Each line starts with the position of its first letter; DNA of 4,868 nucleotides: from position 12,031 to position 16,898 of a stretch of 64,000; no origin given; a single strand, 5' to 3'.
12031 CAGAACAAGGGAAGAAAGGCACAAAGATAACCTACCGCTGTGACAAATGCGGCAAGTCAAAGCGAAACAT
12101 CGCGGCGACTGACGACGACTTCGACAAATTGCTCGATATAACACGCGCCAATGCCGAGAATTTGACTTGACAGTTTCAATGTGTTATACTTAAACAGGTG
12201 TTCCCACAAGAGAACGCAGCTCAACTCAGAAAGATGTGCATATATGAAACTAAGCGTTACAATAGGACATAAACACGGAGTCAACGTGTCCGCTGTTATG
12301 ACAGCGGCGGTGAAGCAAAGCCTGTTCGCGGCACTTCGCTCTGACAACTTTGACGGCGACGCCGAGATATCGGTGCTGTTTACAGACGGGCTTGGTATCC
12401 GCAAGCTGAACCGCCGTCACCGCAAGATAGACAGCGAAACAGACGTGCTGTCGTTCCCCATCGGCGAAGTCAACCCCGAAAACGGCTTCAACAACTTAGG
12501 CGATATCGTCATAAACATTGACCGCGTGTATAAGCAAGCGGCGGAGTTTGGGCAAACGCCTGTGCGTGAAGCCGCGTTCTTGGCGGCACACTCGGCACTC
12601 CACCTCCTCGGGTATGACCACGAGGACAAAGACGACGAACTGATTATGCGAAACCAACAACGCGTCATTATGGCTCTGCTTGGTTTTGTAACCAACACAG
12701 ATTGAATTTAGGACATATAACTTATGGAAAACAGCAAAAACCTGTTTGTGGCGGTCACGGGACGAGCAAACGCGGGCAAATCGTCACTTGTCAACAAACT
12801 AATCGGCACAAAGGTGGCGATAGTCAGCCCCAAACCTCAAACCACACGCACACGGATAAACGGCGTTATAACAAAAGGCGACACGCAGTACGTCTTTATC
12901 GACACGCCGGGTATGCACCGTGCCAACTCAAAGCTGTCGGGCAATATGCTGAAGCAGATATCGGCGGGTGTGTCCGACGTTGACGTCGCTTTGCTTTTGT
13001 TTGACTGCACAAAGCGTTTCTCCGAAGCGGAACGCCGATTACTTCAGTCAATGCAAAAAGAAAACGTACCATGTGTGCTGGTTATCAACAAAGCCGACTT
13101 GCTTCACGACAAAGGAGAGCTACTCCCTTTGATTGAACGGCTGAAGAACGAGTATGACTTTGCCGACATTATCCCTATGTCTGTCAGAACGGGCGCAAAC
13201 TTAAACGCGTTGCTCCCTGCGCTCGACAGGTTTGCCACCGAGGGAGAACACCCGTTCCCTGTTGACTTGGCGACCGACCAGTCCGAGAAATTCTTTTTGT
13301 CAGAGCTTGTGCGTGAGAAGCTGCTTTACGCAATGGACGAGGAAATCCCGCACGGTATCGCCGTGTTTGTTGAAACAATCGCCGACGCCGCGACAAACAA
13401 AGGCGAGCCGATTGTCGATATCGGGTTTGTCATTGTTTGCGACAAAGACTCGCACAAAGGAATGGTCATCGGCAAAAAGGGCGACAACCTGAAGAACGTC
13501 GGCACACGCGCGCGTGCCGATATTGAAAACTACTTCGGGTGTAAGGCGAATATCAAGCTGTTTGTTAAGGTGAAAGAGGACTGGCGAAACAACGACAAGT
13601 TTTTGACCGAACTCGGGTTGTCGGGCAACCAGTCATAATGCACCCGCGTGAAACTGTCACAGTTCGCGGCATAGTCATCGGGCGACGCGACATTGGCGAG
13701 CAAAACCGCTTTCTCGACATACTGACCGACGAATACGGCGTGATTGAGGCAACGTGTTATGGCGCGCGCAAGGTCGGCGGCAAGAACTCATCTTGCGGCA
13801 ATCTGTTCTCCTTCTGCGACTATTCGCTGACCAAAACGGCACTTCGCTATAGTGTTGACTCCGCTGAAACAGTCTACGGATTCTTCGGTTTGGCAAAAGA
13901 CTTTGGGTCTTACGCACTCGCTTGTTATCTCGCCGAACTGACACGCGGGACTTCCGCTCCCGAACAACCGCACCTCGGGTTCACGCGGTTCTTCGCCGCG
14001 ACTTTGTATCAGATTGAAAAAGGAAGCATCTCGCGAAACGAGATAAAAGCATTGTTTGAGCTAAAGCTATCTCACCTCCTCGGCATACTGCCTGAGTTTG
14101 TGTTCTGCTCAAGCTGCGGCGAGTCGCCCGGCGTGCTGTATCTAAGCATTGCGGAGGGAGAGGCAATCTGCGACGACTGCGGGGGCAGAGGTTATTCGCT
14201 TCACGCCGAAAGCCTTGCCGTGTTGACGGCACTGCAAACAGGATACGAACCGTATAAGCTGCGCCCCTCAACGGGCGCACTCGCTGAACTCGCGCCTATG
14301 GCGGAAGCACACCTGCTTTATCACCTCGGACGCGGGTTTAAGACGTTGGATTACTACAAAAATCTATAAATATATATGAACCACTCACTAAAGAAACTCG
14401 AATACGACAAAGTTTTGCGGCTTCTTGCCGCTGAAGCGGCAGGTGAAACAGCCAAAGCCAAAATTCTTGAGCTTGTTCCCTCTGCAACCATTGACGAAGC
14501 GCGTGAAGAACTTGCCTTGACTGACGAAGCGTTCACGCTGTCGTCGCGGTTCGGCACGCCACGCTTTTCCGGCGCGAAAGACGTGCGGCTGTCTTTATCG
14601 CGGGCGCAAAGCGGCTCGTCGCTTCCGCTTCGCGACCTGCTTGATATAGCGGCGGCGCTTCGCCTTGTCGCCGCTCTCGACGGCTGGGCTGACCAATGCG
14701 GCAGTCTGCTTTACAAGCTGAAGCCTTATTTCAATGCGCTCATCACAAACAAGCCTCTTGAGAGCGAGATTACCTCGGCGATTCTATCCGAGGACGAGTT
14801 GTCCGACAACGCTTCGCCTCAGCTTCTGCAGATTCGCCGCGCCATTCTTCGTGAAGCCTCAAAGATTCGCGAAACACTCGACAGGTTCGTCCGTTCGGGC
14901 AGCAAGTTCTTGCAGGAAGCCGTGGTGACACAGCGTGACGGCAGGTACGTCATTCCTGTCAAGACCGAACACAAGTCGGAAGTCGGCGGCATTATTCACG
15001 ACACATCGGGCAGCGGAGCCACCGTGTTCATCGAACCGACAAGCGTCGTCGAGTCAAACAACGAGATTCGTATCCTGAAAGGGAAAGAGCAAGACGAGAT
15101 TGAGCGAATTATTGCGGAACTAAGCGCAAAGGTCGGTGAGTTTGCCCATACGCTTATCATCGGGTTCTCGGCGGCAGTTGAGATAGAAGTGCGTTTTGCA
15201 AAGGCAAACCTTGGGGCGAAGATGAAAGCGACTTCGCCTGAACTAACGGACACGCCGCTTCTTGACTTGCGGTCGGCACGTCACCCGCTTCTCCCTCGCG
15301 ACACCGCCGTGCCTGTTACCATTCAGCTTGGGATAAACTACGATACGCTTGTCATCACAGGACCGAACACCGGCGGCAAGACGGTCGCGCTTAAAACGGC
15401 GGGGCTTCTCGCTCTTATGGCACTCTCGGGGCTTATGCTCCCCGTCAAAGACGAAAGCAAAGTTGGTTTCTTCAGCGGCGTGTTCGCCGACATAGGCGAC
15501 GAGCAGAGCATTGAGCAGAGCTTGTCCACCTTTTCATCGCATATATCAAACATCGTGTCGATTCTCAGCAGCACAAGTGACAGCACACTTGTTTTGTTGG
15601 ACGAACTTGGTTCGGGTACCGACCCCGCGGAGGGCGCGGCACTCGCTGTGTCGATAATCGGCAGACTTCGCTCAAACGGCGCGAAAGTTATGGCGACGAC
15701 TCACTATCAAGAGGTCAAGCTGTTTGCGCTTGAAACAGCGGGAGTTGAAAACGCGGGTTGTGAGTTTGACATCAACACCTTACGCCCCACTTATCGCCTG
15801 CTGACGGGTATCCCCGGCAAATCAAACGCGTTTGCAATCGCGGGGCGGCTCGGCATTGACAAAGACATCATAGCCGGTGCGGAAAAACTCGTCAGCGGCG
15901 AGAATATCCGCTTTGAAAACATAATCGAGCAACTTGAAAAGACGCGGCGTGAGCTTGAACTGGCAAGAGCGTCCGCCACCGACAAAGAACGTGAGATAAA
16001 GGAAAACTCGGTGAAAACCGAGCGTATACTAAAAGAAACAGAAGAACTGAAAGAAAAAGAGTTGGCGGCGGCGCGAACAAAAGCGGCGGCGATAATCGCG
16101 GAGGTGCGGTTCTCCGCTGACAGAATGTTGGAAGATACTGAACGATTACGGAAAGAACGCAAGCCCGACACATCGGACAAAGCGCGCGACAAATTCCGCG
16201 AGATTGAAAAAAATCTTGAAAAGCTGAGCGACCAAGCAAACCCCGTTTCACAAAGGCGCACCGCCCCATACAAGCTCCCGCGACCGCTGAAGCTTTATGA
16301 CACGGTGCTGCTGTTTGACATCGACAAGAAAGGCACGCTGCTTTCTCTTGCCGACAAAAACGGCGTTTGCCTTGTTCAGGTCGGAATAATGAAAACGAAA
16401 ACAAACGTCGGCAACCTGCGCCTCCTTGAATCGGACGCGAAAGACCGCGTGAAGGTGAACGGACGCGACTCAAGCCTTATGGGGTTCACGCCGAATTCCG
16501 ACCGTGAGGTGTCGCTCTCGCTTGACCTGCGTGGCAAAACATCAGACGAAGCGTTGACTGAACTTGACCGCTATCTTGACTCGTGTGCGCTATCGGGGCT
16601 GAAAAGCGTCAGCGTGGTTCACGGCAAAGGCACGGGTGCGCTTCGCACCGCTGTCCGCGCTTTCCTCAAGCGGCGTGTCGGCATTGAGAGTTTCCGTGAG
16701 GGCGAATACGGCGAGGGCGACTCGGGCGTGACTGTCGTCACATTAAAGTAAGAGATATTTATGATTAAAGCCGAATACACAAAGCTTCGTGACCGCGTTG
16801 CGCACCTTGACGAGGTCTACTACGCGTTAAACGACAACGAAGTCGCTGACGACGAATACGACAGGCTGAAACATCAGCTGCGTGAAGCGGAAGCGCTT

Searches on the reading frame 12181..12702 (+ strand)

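Call 24: search_protein_families(library=pfam, proteins=[window:12181-12702:+], max_evalue=0.00001)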
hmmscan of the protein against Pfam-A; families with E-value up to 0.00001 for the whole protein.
window:12181-12702:+ (174 aa): 1 family
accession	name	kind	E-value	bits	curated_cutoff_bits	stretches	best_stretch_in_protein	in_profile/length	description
PF02130.23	YbeY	-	2.7e-37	128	25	1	41-165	8-127/129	Endoribonuclease YbeY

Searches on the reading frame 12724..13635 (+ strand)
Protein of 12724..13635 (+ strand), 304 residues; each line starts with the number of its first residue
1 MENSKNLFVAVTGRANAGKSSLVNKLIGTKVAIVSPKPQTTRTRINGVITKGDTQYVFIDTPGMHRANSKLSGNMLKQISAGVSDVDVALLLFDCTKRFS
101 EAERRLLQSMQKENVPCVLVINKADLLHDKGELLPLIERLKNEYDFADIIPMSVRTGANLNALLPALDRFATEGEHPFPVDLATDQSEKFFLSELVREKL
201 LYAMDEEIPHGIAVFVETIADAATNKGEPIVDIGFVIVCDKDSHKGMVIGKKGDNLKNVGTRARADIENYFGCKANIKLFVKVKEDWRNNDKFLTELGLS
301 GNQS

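Call 24: search_protein_families(library=pfam, proteins=[window:12724-13635:+], max_evalue=0.00001)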
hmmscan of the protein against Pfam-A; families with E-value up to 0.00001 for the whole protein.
window:12724-13635:+ (304 aa): 7 families
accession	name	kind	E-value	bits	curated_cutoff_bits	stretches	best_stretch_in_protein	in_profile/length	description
PF01926.29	MMR_HSR1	-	4.9e-25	88.3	21.9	1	9-123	2-113/113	50S ribosome-binding GTPase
PF07650.23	KH_2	-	5.2e-16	58.7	22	1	207-288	1-78/78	KH domain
PF00009.33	GTP_EFTU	-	8.6e-14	52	26.5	1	51-171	66-186/188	Elongation factor Tu GTP binding domain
PF00350.29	Dynamin_N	-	3.9e-13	50.2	27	0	9-43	1-35/168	Dynamin family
PF03193.22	RsgA_GTPase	-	5.3e-11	43.1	30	0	80-168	17-105/174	RsgA GTPase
PF02421.24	FeoB_N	-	1.2e-10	41.6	27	1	9-164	3-153/156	Ferrous iron transport protein B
PF04548.22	AIG1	-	1.5e-06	28.1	27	1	11-112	5-109/212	AIG1 family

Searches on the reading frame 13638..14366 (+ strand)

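Call 24: search_protein_families(library=pfam, proteins=[window:13638-14366:+], max_evalue=0.00001)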
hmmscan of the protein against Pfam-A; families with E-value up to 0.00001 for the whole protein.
window:13638-14366:+ (243 aa): 2 families
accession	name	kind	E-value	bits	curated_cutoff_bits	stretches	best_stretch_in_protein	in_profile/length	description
PF02565.21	RecO_C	-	2.4e-18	66.8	22.1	1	87-237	2-156/157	Recombination protein O C terminal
PF11967.14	RecO_N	-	8.3e-11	42.2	27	1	6-81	3-79/80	Recombination protein O N terminal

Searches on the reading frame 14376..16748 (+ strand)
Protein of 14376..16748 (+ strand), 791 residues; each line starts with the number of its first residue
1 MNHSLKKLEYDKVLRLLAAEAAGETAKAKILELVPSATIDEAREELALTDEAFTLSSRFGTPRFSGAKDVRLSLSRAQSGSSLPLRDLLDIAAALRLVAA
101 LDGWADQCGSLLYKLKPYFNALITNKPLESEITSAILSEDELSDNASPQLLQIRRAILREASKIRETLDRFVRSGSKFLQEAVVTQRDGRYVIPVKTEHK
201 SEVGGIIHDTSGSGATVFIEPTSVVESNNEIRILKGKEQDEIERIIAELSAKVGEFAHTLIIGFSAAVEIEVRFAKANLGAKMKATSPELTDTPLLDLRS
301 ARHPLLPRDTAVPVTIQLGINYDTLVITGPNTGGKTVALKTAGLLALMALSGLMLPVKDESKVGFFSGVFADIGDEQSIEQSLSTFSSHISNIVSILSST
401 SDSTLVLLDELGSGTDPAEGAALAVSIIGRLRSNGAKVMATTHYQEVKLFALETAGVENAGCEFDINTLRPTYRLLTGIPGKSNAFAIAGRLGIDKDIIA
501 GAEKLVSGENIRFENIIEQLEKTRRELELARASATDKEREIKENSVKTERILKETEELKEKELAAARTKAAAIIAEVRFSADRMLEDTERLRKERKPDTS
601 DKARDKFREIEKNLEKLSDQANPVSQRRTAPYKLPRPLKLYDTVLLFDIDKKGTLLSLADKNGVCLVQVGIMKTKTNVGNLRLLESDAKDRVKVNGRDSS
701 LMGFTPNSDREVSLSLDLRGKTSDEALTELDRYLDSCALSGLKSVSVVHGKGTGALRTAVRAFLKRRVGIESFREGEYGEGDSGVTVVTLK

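Call 24: search_protein_families(library=pfam, proteins=[window:14376-16748:+], max_evalue=0.00001)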
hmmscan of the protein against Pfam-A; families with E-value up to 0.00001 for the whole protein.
window:14376-16748:+ (791 aa): 3 families
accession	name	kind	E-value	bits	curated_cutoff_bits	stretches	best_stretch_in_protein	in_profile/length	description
PF00488.27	MutS_V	-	3.4e-29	102.6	30.2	1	325-506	1-184/188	MutS domain V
PF01713.27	Smr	-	1e-25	90.1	25.7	1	716-791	1-77/77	Smr domain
PF20297.4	MSSS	-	2.3e-07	30.8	26.8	1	642-680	3-41/42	MutS2 and Smr-associated SH3 domain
